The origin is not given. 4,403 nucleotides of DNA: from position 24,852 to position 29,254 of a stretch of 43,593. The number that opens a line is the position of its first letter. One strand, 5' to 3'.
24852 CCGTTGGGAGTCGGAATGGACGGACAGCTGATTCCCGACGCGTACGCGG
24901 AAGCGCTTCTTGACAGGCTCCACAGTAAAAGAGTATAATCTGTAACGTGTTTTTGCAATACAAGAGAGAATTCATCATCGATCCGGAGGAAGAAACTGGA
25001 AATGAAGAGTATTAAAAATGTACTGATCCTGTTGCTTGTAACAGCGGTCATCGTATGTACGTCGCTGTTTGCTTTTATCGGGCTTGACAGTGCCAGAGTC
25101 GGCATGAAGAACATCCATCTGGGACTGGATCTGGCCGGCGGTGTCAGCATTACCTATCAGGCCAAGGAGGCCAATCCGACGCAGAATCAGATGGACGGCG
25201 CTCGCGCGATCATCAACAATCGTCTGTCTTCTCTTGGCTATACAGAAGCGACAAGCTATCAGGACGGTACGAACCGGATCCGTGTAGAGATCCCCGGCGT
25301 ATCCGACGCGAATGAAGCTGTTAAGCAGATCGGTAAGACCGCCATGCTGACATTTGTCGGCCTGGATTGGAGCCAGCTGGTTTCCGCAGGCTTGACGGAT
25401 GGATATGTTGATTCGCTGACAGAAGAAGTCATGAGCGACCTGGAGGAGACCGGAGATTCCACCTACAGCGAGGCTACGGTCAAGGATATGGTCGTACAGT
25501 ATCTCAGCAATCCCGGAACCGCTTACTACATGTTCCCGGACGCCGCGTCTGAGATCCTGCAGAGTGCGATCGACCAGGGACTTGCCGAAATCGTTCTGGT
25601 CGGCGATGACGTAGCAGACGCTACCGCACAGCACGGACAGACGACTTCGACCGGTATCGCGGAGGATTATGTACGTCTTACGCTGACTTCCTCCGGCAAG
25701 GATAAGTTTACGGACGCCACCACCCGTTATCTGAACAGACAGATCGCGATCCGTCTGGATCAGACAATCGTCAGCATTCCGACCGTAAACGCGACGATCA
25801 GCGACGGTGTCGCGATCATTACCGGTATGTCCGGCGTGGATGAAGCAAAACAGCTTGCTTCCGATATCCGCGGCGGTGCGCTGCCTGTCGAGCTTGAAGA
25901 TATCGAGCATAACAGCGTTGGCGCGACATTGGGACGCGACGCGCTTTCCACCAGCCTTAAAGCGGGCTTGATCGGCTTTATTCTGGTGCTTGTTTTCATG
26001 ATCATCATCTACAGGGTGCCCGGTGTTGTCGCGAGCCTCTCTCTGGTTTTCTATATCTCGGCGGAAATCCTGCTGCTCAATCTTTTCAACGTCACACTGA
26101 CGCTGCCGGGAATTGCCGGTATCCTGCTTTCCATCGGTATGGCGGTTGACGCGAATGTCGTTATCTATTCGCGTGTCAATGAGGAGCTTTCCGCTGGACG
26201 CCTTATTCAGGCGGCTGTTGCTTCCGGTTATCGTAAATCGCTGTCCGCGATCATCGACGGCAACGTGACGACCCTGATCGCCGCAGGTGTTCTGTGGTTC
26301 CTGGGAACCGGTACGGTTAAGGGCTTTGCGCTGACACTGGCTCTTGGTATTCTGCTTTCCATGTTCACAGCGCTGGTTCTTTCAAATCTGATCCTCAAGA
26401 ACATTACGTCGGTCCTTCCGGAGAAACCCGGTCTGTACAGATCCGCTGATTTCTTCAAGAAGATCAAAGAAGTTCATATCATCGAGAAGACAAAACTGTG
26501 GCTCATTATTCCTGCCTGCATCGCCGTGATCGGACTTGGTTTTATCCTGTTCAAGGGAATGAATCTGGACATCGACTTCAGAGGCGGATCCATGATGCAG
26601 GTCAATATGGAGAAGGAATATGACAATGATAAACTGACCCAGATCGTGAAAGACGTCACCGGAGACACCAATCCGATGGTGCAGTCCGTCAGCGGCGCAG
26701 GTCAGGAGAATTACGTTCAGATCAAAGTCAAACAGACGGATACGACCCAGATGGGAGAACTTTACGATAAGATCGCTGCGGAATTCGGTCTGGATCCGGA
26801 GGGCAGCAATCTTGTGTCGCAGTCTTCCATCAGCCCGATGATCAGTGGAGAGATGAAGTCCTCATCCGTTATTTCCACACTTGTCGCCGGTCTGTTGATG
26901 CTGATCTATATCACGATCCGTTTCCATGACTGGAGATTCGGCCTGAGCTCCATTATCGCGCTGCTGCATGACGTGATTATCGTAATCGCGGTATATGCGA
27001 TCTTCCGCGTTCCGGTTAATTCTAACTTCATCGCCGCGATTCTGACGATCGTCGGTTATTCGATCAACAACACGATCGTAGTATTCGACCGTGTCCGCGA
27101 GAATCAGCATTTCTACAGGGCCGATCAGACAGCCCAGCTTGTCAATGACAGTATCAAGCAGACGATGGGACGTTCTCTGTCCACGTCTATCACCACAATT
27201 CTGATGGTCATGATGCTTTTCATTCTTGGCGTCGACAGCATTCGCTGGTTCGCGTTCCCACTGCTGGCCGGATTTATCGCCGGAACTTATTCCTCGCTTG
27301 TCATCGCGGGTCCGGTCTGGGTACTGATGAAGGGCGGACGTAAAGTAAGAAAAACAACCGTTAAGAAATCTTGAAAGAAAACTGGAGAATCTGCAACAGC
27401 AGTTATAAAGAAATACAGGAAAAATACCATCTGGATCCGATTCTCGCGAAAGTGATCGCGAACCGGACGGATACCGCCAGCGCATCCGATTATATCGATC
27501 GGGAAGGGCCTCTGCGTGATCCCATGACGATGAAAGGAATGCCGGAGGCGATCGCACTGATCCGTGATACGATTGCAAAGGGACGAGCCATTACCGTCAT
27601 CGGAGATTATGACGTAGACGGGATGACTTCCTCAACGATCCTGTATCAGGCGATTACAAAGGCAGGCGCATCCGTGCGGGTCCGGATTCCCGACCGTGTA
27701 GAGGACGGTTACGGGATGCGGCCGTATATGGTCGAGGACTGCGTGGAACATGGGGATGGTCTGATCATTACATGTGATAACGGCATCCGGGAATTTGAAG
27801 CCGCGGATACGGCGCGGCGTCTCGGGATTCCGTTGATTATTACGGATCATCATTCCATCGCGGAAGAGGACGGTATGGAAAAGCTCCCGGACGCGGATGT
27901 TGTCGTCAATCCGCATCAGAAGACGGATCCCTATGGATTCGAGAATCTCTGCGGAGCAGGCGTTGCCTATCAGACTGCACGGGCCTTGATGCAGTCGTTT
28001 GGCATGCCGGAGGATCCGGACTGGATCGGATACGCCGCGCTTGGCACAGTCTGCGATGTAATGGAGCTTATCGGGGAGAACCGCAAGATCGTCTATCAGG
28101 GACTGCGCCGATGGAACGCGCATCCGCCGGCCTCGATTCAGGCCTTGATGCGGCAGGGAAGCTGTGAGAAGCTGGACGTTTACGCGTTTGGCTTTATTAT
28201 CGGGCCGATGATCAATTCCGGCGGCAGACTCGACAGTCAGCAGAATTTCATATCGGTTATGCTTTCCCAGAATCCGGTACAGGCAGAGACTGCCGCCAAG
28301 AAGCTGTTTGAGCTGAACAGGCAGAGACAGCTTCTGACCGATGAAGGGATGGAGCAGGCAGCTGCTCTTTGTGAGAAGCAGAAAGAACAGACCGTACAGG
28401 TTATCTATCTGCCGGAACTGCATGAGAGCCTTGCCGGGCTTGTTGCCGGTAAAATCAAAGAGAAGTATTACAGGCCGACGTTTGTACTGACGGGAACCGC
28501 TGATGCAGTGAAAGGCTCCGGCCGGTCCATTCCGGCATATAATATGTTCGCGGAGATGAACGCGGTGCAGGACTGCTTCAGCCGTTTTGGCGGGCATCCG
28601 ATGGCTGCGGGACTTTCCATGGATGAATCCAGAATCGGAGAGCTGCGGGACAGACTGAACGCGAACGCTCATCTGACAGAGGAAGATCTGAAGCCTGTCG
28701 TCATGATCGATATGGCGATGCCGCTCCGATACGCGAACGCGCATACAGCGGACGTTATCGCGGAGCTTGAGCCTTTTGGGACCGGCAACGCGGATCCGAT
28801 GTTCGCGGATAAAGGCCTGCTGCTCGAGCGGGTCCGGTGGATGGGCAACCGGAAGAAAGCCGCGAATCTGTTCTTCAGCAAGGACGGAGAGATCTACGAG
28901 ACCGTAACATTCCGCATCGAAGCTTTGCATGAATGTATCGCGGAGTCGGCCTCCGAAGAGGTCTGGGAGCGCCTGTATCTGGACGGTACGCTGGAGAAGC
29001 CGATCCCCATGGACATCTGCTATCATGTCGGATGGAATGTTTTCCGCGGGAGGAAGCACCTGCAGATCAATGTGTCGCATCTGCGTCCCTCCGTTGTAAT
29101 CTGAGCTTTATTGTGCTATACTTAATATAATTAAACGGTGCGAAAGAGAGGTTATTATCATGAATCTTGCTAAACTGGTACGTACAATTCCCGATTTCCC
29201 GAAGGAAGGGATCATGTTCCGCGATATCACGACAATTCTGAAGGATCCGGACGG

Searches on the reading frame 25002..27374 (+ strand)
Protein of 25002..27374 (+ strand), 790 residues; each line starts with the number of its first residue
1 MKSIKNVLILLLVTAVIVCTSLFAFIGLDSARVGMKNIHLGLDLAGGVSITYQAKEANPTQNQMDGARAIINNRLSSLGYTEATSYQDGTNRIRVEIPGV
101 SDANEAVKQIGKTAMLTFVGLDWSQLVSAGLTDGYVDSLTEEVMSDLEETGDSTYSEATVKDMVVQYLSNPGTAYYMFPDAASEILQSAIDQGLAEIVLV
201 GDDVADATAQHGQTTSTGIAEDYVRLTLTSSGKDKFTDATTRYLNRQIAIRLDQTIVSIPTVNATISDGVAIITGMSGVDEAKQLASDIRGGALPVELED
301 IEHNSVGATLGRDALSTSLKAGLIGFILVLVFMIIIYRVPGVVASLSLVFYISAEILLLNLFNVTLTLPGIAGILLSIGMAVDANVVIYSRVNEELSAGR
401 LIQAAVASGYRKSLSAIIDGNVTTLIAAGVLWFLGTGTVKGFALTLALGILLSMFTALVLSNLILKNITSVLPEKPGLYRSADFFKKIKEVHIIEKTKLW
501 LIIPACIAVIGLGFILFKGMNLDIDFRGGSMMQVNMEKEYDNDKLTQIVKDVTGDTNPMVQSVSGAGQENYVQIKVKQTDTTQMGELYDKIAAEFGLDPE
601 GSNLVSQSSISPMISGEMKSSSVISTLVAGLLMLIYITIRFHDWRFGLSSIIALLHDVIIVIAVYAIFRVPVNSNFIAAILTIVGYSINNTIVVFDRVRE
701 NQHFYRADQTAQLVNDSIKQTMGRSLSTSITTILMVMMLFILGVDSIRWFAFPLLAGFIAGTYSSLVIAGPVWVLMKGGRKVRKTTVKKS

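Call 54: search_protein_families(library=pfam, proteins=[window:25002-27374:+], max_evalue=0.000001)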
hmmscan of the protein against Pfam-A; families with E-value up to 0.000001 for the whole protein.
window:25002-27374:+ (790 aa): 5 families
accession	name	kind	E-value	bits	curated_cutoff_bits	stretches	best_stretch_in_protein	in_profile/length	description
PF02355.23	SecD_SecF_C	-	2.6e-71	239.4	20.5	2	604-777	15-187/189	Protein export membrane protein SecD/SecF, C-terminal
PF22599.2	SecDF_P1_head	-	9.1e-20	71.1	27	1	196-296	18-114/114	SecDF, P1 head subdomain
PF21760.3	SecD_1st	-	3.4e-16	58.9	27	1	64-120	1-57/60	Protein translocase subunit SecDF, P1 domain, N-terminal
PF07549.19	Sec_GG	-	1.5e-09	37.5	20.3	0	514-538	2-26/28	SecD/SecF GG Motif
PF03176.21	MMPL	-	2.1e-08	34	20.5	1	316-460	143-294/333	MMPL family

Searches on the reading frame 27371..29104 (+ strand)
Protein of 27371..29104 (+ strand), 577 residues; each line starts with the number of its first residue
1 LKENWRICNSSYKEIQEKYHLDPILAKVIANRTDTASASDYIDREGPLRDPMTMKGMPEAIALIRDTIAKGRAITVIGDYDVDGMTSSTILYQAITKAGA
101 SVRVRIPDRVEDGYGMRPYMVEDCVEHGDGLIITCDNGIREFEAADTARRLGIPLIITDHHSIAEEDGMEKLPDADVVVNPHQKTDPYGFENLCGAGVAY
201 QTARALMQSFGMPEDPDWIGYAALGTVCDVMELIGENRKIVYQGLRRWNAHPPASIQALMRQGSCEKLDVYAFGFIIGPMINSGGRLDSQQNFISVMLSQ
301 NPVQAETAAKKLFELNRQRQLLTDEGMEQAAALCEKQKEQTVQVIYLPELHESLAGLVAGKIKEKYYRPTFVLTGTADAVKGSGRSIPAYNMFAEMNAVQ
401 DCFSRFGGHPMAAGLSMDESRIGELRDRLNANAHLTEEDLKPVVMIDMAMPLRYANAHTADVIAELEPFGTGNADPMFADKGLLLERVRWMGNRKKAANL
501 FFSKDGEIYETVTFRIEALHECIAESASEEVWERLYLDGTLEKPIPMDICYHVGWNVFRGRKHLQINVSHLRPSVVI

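Call 54: search_protein_families(library=pfam, proteins=[window:27371-29104:+], max_evalue=0.000001)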
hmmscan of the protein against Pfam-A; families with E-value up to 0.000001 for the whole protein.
window:27371-29104:+ (577 aa): 3 families
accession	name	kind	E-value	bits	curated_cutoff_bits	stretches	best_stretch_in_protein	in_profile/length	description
PF01368.27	DHH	-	9.2e-21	74.9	28.1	1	74-225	2-124/125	DHH family, N-terminal domain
PF17768.7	RecJ_OB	-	1.3e-19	70.7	27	1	446-569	1-106/107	RecJ OB domain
PF02272.25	DHHA1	-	3.3e-11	44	25.9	1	341-431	3-98/102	DHHA1 domain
